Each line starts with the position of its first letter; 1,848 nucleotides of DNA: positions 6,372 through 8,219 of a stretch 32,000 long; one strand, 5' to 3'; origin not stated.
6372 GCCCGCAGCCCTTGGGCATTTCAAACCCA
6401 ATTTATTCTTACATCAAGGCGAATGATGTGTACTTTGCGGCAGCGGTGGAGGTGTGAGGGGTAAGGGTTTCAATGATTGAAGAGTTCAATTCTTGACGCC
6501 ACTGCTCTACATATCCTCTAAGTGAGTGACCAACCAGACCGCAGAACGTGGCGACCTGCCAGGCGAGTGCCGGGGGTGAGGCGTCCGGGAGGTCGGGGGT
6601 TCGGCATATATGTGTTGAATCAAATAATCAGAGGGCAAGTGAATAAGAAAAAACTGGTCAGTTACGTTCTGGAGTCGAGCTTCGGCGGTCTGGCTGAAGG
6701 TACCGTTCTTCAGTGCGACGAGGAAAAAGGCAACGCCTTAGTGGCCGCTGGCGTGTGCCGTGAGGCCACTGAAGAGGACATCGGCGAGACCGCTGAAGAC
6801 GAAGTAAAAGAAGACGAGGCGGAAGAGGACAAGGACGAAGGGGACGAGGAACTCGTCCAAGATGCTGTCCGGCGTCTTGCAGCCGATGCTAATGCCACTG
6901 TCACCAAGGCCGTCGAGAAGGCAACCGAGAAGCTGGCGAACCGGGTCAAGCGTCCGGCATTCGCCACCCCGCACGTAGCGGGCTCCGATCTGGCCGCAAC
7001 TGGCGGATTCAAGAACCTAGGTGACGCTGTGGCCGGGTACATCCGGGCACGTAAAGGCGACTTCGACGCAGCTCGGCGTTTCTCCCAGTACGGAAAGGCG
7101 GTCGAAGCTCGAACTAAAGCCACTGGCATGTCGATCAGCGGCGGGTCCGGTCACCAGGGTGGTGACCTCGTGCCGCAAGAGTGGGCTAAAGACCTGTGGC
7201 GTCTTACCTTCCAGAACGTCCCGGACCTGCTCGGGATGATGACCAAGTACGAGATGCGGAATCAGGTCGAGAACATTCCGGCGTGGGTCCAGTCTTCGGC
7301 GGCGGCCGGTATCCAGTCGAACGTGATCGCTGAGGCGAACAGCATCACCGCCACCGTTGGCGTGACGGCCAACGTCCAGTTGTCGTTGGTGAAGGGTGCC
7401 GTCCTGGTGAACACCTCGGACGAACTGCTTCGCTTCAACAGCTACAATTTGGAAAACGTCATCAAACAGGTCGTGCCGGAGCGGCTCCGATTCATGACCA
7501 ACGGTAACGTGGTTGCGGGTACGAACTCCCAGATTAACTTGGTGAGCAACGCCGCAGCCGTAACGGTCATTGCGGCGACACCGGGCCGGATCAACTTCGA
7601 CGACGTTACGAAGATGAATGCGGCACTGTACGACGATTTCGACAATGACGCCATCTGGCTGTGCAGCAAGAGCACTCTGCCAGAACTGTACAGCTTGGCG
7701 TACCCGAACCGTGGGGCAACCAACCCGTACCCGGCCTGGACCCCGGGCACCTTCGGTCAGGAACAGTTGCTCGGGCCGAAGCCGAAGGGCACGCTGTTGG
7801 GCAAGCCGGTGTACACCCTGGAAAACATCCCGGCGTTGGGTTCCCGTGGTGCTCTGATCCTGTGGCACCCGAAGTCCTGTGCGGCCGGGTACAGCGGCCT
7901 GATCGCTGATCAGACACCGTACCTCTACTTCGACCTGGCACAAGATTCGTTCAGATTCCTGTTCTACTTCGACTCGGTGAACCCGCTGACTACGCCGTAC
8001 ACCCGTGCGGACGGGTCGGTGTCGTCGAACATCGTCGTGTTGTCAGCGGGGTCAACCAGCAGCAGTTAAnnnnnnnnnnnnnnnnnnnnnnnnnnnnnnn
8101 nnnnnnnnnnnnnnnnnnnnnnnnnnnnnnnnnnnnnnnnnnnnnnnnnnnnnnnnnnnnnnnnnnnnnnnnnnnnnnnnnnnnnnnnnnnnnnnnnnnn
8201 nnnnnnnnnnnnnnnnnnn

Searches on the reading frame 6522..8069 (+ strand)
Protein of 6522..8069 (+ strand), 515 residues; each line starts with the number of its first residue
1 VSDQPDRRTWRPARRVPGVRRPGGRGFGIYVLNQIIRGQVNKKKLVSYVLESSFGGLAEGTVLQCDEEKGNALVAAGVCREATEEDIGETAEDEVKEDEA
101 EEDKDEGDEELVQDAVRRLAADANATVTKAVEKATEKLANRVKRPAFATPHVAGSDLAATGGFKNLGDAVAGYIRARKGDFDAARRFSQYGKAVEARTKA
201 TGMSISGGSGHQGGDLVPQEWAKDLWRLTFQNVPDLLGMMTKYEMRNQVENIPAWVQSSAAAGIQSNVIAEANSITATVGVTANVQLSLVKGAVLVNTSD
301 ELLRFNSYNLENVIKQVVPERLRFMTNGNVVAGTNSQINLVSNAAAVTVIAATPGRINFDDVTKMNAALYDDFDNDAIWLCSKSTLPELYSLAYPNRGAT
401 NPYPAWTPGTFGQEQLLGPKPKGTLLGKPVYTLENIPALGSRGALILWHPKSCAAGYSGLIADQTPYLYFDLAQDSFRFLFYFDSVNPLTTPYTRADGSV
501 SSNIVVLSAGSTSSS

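Call 9: search_protein_families(library=pfam, proteins=[window:6522-8069:+], max_evalue=0.01)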
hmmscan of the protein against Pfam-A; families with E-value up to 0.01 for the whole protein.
window:6522-8069:+ (515 aa): 1 family
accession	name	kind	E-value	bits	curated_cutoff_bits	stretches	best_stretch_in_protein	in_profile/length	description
PF05065.19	Phage_capsid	-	1.2e-15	58.2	24.2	1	213-438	1-215/280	Phage capsid family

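Call 11: find_related_loci(query=window:6522-8069:+, collection=genome_contigs, flank=6000)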
Query window:6522-8069:+ (515 aa) in genome_contigs; peptide patterns used: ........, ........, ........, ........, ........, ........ (x = any residue, [..] = any of these).
137 stretches matched a pattern, but none encodes a relative of the query by tblastn (E <= 1e-3).

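Call 15: find_homologous_proteins(query=window:6639-8069:+, max_evalue=1e-10)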
Query window:6639-8069:+ (476 aa): 40 proteins with E <= 1e-10 among 8000 candidates.
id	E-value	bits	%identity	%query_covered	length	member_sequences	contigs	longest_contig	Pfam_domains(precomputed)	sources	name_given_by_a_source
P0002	0.0e+0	1061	100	100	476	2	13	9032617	PF05065.20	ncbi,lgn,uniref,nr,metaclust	ncbi:Phage capsid family protein [Gemmata obscuriglobus]|uniref:phage major capsid protein n=1 Tax=G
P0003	2.3e-217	740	74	99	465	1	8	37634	PF05065.20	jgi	jgi:HK97 family phage major capsid protein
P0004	2.2e-211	721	71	99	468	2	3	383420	PF05065.20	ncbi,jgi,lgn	jgi:HK97 family phage major capsid protein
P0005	1.1e-207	709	71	99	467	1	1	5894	PF05065.20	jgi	jgi:HK97 family phage major capsid protein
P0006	9.1e-201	686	68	99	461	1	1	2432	PF05065.20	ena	-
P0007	2.6e-198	678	66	99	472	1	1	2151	PF05065.20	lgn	-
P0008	9.1e-198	676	68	99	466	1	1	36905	PF05065.20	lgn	-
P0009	2.9e-189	648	62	100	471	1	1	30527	PF05065.20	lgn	-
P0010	3.4e-176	605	77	73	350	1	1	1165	PF05065.20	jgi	jgi:HK97 family phage major capsid protein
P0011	6.5e-169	581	58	99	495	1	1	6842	PF05065.20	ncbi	-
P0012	2.1e-168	579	58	98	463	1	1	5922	PF05065.20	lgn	-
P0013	2.0e-166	573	58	97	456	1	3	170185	PF05065.20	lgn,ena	-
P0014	6.0e-166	571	57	96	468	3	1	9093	PF05065.20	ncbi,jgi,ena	jgi:HK97 family phage major capsid protein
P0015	4.8e-165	568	59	98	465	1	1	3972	PF05065.20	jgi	jgi:HK97 family phage major capsid protein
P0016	5.6e-165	568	58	97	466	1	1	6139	PF05065.20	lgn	-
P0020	3.6e-159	549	58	97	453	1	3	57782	PF05065.20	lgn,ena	-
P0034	9.9e-138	478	53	96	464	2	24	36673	PF05065.20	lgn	-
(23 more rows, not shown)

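Call 18: find_related_loci(query=A1, collection=metagenome_contigs, flank=6000)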
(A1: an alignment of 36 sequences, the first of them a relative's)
Query A1 (476 aa) in metagenome_contigs; peptide patterns used: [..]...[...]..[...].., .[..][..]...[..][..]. (x = any residue, [..] = any of these).
42 stretches matched a pattern; 1 encode a relative of the query (tblastn E <= 1e-3); 1 distinct loci.
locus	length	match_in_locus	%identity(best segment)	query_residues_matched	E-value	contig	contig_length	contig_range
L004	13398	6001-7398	71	6-476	0e+0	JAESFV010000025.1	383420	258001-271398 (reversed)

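Call 19: find_related_loci(query=A1, collection=genome_contigs, flank=6000)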
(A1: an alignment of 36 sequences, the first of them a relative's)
Query A1 (476 aa) in genome_contigs; peptide patterns used: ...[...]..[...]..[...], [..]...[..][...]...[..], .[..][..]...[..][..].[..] (x = any residue, [..] = any of these).
31 stretches matched a pattern; 2 encode a relative of the query (tblastn E <= 1e-3); 2 distinct loci.
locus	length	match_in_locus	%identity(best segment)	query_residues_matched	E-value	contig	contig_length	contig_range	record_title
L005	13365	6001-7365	58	10-475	4e-160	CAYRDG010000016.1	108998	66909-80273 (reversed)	MAG TPA_asm: uncultured Frigoriglobus sp. isolate SRP263991_co5_149 genome assembly, contig: NODE_411_length_108998_cov_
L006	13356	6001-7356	45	6-469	7e-121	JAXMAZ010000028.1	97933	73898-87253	MAG: Gemmataceae bacterium isolate STL-PLA23 C1.9.fa-28, whole genome shotgun sequence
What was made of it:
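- On MITE or REP-like repeat: The genome and metagenome scan caps were already used (calls 11, 18, 19).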

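Call 20: find_related_loci(query=A1, collection=viral_contigs, flank=6000)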
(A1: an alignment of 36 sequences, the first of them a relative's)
Query A1 (476 aa) in viral_contigs; peptide patterns used: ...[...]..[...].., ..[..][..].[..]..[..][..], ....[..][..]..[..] (x = any residue, [..] = any of these).
72 stretches matched a pattern; 28 encode a relative of the query (tblastn E <= 1e-3); 28 distinct loci.
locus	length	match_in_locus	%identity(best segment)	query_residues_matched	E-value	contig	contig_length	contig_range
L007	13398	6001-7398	71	6-476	0e+0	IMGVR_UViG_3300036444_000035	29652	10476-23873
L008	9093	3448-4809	56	20-471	2e-160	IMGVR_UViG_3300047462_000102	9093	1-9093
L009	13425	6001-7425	48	6-469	3e-128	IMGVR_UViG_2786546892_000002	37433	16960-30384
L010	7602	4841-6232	41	2-468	2e-98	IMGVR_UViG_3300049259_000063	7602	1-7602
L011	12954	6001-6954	27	114-441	3e-21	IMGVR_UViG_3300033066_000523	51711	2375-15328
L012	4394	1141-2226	26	75-445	1e-20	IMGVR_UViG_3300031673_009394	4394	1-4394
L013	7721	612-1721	26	78-442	7e-18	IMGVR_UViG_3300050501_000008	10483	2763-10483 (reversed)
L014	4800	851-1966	27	91-469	1e-17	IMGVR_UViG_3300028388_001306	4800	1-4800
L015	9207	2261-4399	24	42-473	3e-15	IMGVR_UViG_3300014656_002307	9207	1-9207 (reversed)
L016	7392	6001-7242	25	54-474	8e-15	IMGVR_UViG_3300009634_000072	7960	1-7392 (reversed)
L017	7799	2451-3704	22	9-442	2e-14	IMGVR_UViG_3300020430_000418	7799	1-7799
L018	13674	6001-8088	25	54-474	2e-14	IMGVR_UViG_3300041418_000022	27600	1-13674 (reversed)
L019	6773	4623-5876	22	9-442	2e-14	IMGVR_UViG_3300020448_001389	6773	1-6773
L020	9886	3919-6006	25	54-474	2e-14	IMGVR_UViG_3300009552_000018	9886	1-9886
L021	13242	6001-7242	24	54-474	4e-14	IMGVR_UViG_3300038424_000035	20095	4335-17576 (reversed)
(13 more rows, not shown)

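Call 26: find_encoding_contigs(protein=P0003, flank=5000, max_places=4)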
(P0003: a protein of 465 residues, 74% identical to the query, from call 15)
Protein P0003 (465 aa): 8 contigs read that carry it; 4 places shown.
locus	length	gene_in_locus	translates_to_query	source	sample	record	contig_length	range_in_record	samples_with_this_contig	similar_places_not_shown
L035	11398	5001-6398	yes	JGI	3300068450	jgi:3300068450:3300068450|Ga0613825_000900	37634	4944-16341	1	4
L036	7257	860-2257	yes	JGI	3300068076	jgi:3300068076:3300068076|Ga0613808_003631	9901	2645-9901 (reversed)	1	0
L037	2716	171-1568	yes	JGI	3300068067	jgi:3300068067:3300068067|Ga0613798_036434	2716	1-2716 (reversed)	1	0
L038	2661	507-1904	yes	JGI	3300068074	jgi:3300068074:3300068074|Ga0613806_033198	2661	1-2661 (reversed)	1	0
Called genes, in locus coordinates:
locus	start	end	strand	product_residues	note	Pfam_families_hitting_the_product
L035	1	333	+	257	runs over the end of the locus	PF04586:Peptidase_S78 (weak)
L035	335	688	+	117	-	-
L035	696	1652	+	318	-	-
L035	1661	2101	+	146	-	PF23140:Gp80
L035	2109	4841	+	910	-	PF00754:F5_F8_type_C (faint), PF13287:Fn3_assoc, PF13290:CHB_HEX_C_1, PF04616:Glyco_hydro_43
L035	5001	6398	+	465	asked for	PF05065:Phage_capsid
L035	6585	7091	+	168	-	-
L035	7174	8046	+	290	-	PF24163:HCP (weak)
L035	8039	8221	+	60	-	-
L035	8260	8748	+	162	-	PF13392:HNH_3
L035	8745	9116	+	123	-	PF05521:Phage_HCP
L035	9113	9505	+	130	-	-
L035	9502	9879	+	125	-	-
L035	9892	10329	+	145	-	-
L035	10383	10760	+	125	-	PF06199:Phage_tail_2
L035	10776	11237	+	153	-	-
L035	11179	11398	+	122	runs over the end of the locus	-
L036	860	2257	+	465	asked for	PF05065:Phage_capsid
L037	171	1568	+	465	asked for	PF05065:Phage_capsid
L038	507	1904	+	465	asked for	PF05065:Phage_capsid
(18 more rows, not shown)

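Call 27: find_encoding_contigs(protein=P0008, flank=5000, max_places=2)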
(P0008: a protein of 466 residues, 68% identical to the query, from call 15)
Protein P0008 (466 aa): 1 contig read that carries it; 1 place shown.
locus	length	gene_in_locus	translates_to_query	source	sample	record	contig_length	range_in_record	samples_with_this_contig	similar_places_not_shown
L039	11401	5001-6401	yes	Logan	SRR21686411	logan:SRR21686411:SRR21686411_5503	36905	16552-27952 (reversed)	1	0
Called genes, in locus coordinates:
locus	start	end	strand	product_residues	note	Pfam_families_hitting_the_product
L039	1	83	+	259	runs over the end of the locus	-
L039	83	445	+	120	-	PF23926:LtfC (weak)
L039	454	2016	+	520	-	-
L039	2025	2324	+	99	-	-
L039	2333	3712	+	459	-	PF13229:Beta_helix (weak)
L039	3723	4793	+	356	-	-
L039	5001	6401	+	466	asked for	PF05065:Phage_capsid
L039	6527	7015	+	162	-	PF13392:HNH_3, PF00847:AP2 (weak)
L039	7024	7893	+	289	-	PF24163:HCP (weak)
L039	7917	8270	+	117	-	-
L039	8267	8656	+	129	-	-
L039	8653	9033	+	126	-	-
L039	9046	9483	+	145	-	-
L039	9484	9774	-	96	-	-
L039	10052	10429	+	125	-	PF06199:Phage_tail_2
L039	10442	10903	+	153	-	-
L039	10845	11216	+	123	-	-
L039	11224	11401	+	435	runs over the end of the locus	-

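Call 28: find_encoding_contigs(protein=P0009, flank=5000, max_places=2)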
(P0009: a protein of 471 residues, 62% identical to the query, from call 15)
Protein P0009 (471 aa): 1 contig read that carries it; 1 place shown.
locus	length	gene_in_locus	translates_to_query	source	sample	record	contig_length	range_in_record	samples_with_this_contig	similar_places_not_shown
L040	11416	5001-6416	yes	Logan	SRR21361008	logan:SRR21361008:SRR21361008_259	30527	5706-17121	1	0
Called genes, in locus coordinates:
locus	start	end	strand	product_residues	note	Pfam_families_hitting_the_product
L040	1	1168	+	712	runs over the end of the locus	PF04860:Phage_portal, PF04233:Phage_Mu_F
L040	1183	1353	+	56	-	-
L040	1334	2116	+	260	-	-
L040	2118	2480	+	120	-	-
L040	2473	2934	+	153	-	-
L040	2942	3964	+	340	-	-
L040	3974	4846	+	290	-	PF07484:Collar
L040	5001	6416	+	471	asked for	PF05065:Phage_capsid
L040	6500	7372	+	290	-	PF24163:HCP (faint)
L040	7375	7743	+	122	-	-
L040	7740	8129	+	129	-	-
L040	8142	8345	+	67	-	-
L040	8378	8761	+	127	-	-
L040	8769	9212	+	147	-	-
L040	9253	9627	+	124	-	PF06199:Phage_tail_2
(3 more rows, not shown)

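Call 58: find_encoding_contigs(protein=P0005, flank=4000, max_places=2)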
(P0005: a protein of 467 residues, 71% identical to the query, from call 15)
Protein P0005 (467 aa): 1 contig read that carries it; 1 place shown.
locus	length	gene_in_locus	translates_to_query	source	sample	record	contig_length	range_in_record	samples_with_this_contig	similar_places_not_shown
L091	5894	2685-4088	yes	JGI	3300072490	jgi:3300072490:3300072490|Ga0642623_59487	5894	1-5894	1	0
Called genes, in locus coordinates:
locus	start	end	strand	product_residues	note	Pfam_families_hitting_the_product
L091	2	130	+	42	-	?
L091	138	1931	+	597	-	-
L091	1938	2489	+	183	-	-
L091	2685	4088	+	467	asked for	PF05065:Phage_capsid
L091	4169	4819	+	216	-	PF24163:HCP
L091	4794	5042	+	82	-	-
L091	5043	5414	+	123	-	PF05521:Phage_HCP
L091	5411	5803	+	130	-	-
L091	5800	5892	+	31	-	?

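Call 59: find_encoding_contigs(protein=P0013, flank=4000, max_places=2)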
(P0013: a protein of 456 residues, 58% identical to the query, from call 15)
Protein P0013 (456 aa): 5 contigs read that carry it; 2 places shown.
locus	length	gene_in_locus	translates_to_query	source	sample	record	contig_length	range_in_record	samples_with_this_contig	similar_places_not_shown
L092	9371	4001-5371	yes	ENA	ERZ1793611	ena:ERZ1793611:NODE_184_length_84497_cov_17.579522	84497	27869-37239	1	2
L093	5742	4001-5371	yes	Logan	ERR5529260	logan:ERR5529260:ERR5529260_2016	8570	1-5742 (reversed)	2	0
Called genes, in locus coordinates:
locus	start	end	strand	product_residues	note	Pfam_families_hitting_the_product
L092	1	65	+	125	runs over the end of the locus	-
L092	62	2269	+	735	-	PF01391:Collagen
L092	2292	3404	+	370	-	PF00082:Peptidase_S8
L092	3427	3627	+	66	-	-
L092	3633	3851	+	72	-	-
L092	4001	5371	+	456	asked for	PF05065:Phage_capsid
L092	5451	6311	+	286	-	PF24163:HCP (weak)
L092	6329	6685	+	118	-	-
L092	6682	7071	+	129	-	-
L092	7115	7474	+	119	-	-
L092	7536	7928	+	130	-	-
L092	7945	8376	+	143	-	-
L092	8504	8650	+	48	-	-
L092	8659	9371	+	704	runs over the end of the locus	-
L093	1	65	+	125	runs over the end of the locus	-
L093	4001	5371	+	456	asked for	PF05065:Phage_capsid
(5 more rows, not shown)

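Call 60: find_encoding_contigs(protein=P0020, flank=4000, max_places=2)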
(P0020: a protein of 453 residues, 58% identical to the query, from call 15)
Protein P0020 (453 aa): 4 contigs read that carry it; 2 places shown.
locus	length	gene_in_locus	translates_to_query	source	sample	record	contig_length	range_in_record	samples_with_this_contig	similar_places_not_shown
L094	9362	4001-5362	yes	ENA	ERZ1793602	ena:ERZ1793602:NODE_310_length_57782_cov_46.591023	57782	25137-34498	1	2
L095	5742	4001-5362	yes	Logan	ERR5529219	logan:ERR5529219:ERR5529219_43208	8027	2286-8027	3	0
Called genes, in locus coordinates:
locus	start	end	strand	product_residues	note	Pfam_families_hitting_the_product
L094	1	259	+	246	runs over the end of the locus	-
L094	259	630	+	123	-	-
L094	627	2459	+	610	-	-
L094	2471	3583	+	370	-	PF00082:Peptidase_S8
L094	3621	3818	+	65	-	-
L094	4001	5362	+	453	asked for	PF05065:Phage_capsid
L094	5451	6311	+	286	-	PF24163:HCP (weak)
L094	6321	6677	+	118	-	PF05521:Phage_HCP (weak)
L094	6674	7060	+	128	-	-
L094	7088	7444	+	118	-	-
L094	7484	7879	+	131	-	-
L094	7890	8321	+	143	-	-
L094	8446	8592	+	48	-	-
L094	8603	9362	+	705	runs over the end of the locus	-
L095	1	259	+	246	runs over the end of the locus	-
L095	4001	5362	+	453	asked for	PF05065:Phage_capsid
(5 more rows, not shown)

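Call 61: find_encoding_contigs(protein=P0034, flank=4000, max_places=3)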
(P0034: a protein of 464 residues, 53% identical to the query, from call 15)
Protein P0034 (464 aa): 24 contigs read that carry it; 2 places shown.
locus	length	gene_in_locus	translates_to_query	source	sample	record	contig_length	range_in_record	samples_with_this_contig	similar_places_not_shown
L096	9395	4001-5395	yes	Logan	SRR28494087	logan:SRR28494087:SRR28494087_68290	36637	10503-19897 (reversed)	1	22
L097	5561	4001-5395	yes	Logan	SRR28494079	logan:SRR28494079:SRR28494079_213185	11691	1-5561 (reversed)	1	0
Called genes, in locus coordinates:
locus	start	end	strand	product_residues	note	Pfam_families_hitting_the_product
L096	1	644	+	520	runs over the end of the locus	PF17289:Terminase_6C (weak)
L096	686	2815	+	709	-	PF04860:Phage_portal, PF04233:Phage_Mu_F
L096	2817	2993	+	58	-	-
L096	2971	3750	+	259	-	-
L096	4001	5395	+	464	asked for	PF05065:Phage_capsid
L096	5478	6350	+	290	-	PF24163:HCP (faint)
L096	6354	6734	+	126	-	-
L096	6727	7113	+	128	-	-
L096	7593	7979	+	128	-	-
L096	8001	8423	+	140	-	-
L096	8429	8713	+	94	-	-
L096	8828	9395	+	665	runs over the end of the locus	-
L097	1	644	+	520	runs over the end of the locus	PF17289:Terminase_6C (weak)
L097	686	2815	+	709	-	PF04860:Phage_portal, PF04233:Phage_Mu_F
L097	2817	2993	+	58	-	-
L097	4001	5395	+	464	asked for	PF05065:Phage_capsid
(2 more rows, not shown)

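Call 66: search_protein_families(library=pfam, proteins=[L035:6585-7091:+, L005:7483-8391:+, L009:7502-7978:-, L004:7585-7818:+, L039:6527-7015:+], max_evalue=0.01)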
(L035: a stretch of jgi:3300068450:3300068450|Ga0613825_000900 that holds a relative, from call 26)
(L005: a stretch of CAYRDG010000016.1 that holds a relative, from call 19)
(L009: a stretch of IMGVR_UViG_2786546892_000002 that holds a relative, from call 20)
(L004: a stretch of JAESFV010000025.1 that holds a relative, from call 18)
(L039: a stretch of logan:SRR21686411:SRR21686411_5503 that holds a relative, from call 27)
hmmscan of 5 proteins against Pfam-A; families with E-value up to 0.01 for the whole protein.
L035:6585-7091:+ (168 aa): 0 families

L005:7483-8391:+ (302 aa): 0 families

L009:7502-7978:- (158 aa): 0 families

L004:7585-7818:+ (77 aa): 1 family
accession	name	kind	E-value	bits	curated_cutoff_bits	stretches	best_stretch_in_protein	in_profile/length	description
PF03943.19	TAP_C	-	0.009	16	21.3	0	8-37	2-31/49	TAP C-terminal domain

L039:6527-7015:+ (162 aa): 2 families
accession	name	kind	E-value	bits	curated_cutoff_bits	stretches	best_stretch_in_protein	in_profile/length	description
PF13392.12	HNH_3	-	4.3e-12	45.9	24.8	1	58-90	13-46/46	HNH endonuclease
PF00847.26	AP2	-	7.9e-06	26.5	33.3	1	100-146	1-50/54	AP2 domain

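Call 67: search_protein_families(library=phrogs, proteins=[L035:6585-7091:+, L005:7483-8391:+, L009:7502-7978:-, L004:7585-7818:+, L039:6527-7015:+], max_evalue=0.01)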
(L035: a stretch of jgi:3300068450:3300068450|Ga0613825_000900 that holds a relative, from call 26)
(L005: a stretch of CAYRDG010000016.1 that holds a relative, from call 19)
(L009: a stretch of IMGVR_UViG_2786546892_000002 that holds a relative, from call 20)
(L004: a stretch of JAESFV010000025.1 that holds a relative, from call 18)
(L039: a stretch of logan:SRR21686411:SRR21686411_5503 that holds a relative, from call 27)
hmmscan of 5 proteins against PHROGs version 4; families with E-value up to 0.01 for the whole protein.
L035:6585-7091:+ (168 aa): 12 families
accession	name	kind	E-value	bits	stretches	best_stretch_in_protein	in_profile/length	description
phrog_3322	-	DNA, RNA and nucleotide metabolism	1e-23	85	1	31-160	18-148/162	endonuclease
phrog_1035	-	DNA, RNA and nucleotide metabolism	9.4e-22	79.1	1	5-142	56-207/271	endonuclease VII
phrog_3118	-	DNA, RNA and nucleotide metabolism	1.2e-10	42.3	1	76-142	28-93/287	HNH endonuclease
phrog_2633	-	DNA, RNA and nucleotide metabolism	1.1e-09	39.6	1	7-114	8-101/142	endonuclease VII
phrog_1400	-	moron, auxiliary metabolic gene and host takeover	1.8e-05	25.7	1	75-145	22-86/251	Srd anti-sigma factor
phrog_3377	-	DNA, RNA and nucleotide metabolism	0.00026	21.9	1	118-137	66-85/196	HNH endonuclease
phrog_5558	-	moron, auxiliary metabolic gene and host takeover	0.00045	21.5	1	15-51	11-46/130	Lar-like restriction alleviation protein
phrog_2340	-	DNA, RNA and nucleotide metabolism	0.00092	20.4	1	14-71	10-63/171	endonuclease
phrog_374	-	DNA, RNA and nucleotide metabolism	0.0033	17.3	1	119-142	325-348/617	HNH endonuclease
phrog_4592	-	moron, auxiliary metabolic gene and host takeover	0.0037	18.2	1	75-142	73-131/170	decoy of host sigma70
phrog_8790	-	DNA, RNA and nucleotide metabolism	0.0081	17.1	0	113-137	70-94/241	restriction endonuclease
phrog_2255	-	DNA, RNA and nucleotide metabolism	0.0096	16.4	0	6-48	47-88/211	HNH endonuclease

L005:7483-8391:+ (302 aa): 7 families
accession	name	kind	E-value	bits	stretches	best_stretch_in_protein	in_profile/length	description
phrog_1035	-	DNA, RNA and nucleotide metabolism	1.9e-28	101.1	2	115-285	49-218/271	endonuclease VII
phrog_3322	-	DNA, RNA and nucleotide metabolism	8.8e-25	88.4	1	159-296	24-152/162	endonuclease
phrog_3118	-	DNA, RNA and nucleotide metabolism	7e-14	52.9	1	202-274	22-93/287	HNH endonuclease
phrog_2633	-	DNA, RNA and nucleotide metabolism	5.2e-09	37.4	2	150-233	6-88/142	endonuclease VII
phrog_1400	-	moron, auxiliary metabolic gene and host takeover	5.7e-06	27.3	1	196-285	11-94/251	Srd anti-sigma factor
phrog_4592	-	moron, auxiliary metabolic gene and host takeover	0.00019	22.4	1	202-276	68-133/170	decoy of host sigma70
phrog_5558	-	moron, auxiliary metabolic gene and host takeover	0.0016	19.7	0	68-182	11-116/130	Lar-like restriction alleviation protein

L009:7502-7978:- (158 aa): 0 families

L004:7585-7818:+ (77 aa): 0 families

L039:6527-7015:+ (162 aa): 23 families
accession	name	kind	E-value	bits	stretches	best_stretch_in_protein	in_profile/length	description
phrog_99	-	DNA, RNA and nucleotide metabolism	4.5e-43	149.4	1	20-159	127-271/383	HNH endonuclease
phrog_4578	-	DNA, RNA and nucleotide metabolism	2.9e-28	99.3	1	62-156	29-123/130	HNH endonuclease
phrog_374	-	DNA, RNA and nucleotide metabolism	4.9e-21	76.2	1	25-153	312-412/617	HNH endonuclease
phrog_3593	-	DNA, RNA and nucleotide metabolism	5.4e-18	66.4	1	59-150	107-199/210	HNH endonuclease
phrog_36769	-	unknown function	9.9e-14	52.4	1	49-145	241-345/367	-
phrog_953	-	DNA, RNA and nucleotide metabolism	4.7e-11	43.6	1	84-153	297-367/420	HNH endonuclease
phrog_59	-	DNA, RNA and nucleotide metabolism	9.7e-09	36.1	1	58-141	201-257/423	HNH endonuclease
phrog_959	-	DNA, RNA and nucleotide metabolism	2.5e-08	34.7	1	59-115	73-127/138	HNH endonuclease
phrog_13470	-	DNA, RNA and nucleotide metabolism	6.1e-07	30.7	1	87-151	82-146/152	HNH endonuclease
phrog_1492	-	DNA, RNA and nucleotide metabolism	1.3e-06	28.8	1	30-91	93-158/414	HNH endonuclease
phrog_30933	-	unknown function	2.4e-06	29.1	1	82-156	6-70/76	-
phrog_10730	-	DNA, RNA and nucleotide metabolism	2.4e-05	25.2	1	60-122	109-173/234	HNH endonuclease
phrog_24751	-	DNA, RNA and nucleotide metabolism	3.7e-05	24.9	1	103-147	12-55/65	HNH endonuclease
phrog_826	-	DNA, RNA and nucleotide metabolism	0.00033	21.3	1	60-108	125-171/281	HNH endonuclease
phrog_37010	-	unknown function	0.00039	21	1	14-144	124-236/264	-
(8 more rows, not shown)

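Call 68: search_solved_structures(query=L005:7483-8391:+, max_evalue=1)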
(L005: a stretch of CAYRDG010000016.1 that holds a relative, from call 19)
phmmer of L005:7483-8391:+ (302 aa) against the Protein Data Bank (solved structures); distinct sequences matched with E-value up to 1: 0.

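Call 85: find_encoding_contigs(protein=P0002, flank=3000, max_places=10)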
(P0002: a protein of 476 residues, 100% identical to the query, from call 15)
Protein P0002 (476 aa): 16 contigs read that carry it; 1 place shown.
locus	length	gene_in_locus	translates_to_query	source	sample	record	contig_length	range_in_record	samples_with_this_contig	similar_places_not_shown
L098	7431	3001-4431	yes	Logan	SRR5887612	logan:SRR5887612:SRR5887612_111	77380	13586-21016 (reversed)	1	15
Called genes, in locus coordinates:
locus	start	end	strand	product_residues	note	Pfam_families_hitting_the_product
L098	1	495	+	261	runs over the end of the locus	PF04586:Peptidase_S78 (weak)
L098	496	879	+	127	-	PF23926:LtfC (weak)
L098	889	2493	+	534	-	-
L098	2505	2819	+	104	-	-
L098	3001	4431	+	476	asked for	PF05065:Phage_capsid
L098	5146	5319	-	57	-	-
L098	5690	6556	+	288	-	PF24163:HCP (faint)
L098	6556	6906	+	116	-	-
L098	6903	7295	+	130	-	-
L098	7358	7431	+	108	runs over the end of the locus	-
